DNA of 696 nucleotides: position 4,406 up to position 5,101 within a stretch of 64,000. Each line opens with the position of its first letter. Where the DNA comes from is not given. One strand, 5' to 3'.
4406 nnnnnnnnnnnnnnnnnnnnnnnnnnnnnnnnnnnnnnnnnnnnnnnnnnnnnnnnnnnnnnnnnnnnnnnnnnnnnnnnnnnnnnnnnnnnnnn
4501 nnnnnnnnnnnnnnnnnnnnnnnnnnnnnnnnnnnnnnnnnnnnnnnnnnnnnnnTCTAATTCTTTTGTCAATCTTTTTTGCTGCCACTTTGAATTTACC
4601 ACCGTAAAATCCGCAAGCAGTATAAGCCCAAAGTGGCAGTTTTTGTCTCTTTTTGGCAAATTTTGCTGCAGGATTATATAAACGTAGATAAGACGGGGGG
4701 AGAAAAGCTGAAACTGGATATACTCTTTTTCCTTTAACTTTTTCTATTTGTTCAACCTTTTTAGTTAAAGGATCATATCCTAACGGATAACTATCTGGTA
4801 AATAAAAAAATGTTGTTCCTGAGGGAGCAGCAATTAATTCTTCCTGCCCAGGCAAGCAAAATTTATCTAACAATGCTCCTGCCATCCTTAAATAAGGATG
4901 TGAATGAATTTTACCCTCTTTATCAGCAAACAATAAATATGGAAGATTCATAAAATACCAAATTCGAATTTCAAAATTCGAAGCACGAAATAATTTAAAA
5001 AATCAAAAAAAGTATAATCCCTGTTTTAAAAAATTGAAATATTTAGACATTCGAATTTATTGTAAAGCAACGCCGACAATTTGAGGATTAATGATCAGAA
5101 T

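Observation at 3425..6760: NIL-domain small protein + radical SAM enzyme with unusual N-terminal domain + thioredoxin-CcdA fusion membrane protein: candidate uncharacterized redox/maturation module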

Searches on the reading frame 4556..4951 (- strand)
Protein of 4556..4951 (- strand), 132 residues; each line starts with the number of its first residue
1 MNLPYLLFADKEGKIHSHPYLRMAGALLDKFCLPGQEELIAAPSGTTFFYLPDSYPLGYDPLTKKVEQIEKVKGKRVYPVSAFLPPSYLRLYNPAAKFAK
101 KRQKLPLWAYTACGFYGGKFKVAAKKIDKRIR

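Call 41: predict_structure(alignment_id=A3)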
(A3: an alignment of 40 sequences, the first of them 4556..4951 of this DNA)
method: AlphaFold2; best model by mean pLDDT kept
length: 132 residues; sequences in the alignment: 40
mean_pLDDT: 93.5   pTM: 0.86
mean pLDDT of the five models: 93.5, 93.1, 92.6, 92.6, 92.6
residues with pLDDT >= 90: 115; 70-90: 7; 50-70: 10; < 50: 0
segments of 3 or more residues with pLDDT < 50: none
pLDDT, mean of each block of 10 residues (from residue 1): 94 98 95 97 97 96 97 98 96 94 69 98 94 63
secondary structure, 60 per line:
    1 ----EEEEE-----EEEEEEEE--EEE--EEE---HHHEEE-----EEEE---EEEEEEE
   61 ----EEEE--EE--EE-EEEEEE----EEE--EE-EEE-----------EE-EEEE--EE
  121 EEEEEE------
elements in order: E5-9 E15-22 E25-27 E30-32 E39-41 E47-50 E54-60 E65-68 E78-83 E88-90 E96-98 E113-116 E119-126

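Call 48: fold_search(model_id=the predicted structure, library=pdb)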
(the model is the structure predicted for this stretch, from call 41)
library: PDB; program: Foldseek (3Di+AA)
matches with E <= 10: 217; with E <= 0.001: 0
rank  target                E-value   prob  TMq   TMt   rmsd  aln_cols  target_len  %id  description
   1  9i2c_A                6.2e-01  0.04  0.14  0.05  16.3       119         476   15  Cryo-EM structure of KBTBD4 WT-HDAC2-CoREST1 2:1:1 complex mediated by molecular glue UM171 (released 2025-04-09)
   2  4cw8                  9.9e-01  0.02  0.13  0.13  15.6       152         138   10  Structure of the carboxy-terminal domain of the turkey type 3 siadenovirus fibre, virulent form (released 2015-04-08)
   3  7on6                  1.0e+00  0.03  0.15  0.08  16.1       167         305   14  Crystal structure of the computationally designed SAKe6AE protein (released 2022-12-14)
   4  7on7_B                1.2e+00  0.03  0.16  0.09  17.8       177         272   12  Crystal structure of the computationally designed SAKe6BE-L2 protein (released 2022-12-14)
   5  2xn4_A                1.2e+00  0.03  0.16  0.09  16.1       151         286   14  Crystal structure of the kelch domain of human KLHL2 (Mayven) (released 2010-08-18)
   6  5ejg_B                1.4e+00  0.02  0.15  0.09  16.5       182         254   10  Crystal structure of NAD kinase P252D mutant from Listeria monocytogenes (released 2016-11-09)
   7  3zpe                  1.6e+00  0.01  0.13  0.12  16.4       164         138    8  Structure of the carboxy-terminal domain of the turkey type 3 siadenovirus fibre (released 2014-03-12)
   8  7opu                  1.7e+00  0.02  0.15  0.09  17.1       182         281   13  Self-assembled crystal structure of the computationally designed SAKe6BE-3HH protein (released 2022-12-14)
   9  5wwc_B                1.8e+00  0.06  0.13  0.26  10.9        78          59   18  The crystal structure of Cren7 mutant L28M in complex with dsDNA (released 2017-04-26)
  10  3zgc_A                1.8e+00  0.02  0.13  0.08  15.8       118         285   14  crystal structure of the KEAP1-NEH2 complex (released 2013-06-12)
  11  7ong                  1.8e+00  0.02  0.14  0.08  15.4       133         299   13  Crystal structure of the computationally designed SAKe6BE-L1 protein (released 2022-12-14)
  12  2bv3                  1.8e+00  0.02  0.14  0.05  16.4       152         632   11  Crystal structure of a mutant elongation factor G trapped with a GTP analogue (released 2005-08-10)
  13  7q58                  1.8e+00  0.02  0.14  0.09  16.2       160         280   12  Crystal structure of the SAKe6BR designer protein (released 2023-02-22)
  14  4a2m_A                1.9e+00  0.02  0.16  0.05  18.4       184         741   11  Structure of the periplasmic domain of the heparin and heparan sulphate sensing hybrid two component system BT4663 in  (released 2012-05-02)
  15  7k2h_A                2.0e+00  0.03  0.14  0.08  13.9        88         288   17  Kelch domain of human KEAP1 bound to Nrf2 cyclic peptide, c[GDPETGE] (released 2021-04-07)
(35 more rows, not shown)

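Call 91: fold_search(model_id=the predicted structure, library=viral)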
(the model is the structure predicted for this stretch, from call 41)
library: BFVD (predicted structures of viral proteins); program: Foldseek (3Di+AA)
matches with E <= 10: 252; with E <= 0.001: 0
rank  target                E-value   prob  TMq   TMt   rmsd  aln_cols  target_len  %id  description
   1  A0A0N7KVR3            3.1e-01  0.06  0.14  0.14  13.4       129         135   12  (no name in the UniProt tables at hand)
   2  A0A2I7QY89            7.0e-01  0.03  0.16  0.13  15.7       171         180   10  (no name in the UniProt tables at hand)
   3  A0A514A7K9            8.7e-01  0.05  0.17  0.14  13.3       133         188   10  (no name in the UniProt tables at hand)
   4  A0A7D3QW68            8.7e-01  0.04  0.18  0.09  16.3       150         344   13  Uncharacterized protein [Fadolivirus FV1/VV64]
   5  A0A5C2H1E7            1.1e+00  0.04  0.16  0.19  12.6       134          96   13  Uncharacterized protein [Sinorhizobium phage ort11]
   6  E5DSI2                1.2e+00  0.10  0.25  0.32  11.8       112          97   13  Uncharacterized protein [Aeromonas phage 65]
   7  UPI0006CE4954         1.2e+00  0.02  0.14  0.11  13.8       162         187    7  (no name look-up for this kind of identifier)
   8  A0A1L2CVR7            1.4e+00  0.02  0.15  0.09  16.3       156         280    9  Structural protein [Pectobacterium phage vB_PcaM_CBB]
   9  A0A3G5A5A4            1.5e+00  0.03  0.17  0.09  16.1       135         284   11  Acetyltransferase [Homavirus sp.]
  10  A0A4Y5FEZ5            1.7e+00  0.04  0.19  0.09  14.8       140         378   13  Putative capsid protein [Lactobacillus phage 521B]
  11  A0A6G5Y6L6            1.7e+00  0.02  0.13  0.12  15.2        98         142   15  (no name in the UniProt tables at hand)
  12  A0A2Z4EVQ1            1.8e+00  0.02  0.16  0.12  15.1       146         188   12  (no name in the UniProt tables at hand)
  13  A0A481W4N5            2.0e+00  0.03  0.13  0.18  15.8        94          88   12  Uncharacterized protein [Pseudomonas phage Psa21]
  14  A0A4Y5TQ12            2.0e+00  0.03  0.15  0.09  13.7       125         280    8  (no name in the UniProt tables at hand)
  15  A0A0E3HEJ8            2.1e+00  0.01  0.14  0.03  22.7       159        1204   12  Virion structural protein [Synechococcus phage ACG-2014i]
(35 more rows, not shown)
